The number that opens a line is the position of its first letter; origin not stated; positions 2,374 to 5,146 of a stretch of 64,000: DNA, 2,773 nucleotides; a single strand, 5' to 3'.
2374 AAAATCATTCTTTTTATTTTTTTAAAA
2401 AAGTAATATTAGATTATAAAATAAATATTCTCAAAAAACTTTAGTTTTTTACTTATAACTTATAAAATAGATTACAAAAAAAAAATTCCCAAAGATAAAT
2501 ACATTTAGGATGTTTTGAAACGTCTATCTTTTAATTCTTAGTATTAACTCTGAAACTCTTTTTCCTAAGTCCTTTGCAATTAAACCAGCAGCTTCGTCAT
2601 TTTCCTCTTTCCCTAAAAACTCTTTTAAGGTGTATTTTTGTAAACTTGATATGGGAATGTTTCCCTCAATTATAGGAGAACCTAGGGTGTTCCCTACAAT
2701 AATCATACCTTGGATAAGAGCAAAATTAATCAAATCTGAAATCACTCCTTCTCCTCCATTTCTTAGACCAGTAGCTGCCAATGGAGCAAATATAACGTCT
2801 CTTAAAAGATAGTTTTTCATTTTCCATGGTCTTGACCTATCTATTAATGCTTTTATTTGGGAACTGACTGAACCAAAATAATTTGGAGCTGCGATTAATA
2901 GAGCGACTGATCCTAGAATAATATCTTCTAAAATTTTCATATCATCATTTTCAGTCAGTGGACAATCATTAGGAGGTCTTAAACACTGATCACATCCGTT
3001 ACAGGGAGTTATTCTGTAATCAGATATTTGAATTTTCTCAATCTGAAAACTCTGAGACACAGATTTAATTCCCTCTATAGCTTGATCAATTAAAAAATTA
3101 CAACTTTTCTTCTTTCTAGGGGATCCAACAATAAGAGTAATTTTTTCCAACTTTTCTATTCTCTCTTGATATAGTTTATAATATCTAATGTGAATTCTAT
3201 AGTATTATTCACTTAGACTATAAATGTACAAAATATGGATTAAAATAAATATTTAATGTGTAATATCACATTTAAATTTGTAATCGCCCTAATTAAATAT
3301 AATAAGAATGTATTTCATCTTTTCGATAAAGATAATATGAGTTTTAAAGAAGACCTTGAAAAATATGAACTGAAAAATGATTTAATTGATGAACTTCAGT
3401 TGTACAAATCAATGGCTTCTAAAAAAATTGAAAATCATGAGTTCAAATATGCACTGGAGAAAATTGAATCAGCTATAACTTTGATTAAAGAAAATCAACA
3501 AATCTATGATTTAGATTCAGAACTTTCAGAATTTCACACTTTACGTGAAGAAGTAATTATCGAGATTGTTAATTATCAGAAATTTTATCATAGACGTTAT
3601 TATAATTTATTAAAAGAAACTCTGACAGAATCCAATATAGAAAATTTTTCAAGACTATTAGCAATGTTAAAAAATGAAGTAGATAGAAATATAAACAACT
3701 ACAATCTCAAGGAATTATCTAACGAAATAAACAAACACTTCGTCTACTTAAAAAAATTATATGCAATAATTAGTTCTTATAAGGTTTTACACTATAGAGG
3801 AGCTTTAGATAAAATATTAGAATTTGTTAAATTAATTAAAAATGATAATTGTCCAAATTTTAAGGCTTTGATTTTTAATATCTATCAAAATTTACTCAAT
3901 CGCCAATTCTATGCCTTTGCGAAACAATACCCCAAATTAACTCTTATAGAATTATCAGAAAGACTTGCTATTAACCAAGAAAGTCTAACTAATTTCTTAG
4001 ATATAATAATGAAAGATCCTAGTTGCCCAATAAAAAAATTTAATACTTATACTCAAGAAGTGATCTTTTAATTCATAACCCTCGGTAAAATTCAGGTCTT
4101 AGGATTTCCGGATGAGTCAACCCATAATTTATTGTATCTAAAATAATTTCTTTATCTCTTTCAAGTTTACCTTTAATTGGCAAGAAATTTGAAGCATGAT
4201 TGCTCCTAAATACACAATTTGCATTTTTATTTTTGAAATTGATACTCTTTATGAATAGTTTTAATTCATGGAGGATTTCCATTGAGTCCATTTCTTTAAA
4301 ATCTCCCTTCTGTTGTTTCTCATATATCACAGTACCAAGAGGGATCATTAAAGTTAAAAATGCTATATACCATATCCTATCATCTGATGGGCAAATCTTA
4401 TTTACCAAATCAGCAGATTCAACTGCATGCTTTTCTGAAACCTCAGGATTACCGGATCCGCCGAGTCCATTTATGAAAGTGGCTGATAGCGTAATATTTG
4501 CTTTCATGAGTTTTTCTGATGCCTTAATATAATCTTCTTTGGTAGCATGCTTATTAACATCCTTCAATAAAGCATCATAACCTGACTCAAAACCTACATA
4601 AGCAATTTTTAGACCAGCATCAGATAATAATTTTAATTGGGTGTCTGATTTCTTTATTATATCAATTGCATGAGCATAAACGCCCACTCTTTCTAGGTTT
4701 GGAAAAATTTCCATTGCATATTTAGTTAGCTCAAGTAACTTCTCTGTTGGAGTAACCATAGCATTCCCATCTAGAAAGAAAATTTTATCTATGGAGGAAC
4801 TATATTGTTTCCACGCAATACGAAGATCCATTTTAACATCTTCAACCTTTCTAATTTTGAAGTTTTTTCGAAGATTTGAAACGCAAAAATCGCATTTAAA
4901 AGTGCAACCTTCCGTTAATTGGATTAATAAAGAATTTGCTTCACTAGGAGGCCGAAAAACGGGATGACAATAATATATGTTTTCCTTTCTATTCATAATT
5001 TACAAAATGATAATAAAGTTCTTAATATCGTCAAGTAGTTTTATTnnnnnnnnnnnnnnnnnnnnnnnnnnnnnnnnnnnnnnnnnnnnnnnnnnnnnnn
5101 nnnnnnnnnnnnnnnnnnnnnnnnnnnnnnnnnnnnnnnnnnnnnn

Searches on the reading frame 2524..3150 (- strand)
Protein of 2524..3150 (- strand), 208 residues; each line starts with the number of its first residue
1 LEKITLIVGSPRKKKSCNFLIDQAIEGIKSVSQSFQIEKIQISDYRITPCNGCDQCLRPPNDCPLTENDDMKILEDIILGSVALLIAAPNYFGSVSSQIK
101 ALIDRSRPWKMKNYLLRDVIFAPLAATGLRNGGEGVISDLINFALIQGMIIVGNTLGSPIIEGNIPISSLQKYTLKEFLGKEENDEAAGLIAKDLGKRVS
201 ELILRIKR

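Call 73: search_protein_families(library=pfam, proteins=[window:2524-3150:-], max_evalue=0.0001)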
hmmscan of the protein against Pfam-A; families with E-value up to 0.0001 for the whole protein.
window:2524-3150:- (208 aa): 2 families
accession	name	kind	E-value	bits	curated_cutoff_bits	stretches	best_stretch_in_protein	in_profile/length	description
PF03358.20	FMN_red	-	3.4e-20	72.6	24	1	3-155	2-144/152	NADPH-dependent FMN reductase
PF02525.22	Flavodoxin_2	-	9.2e-05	22.7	27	0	3-105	2-102/198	Flavodoxin-like fold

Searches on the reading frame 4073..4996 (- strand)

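Call 73: search_protein_families(library=pfam, proteins=[window:4073-4996:-], max_evalue=0.0001)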
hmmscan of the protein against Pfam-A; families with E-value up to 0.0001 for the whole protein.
window:4073-4996:- (307 aa): 1 family
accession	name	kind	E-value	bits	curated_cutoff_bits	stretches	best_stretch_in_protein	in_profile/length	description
PF04055.27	Radical_SAM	-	1.5e-15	58.2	29.5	1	25-180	1-153/166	Radical SAM superfamily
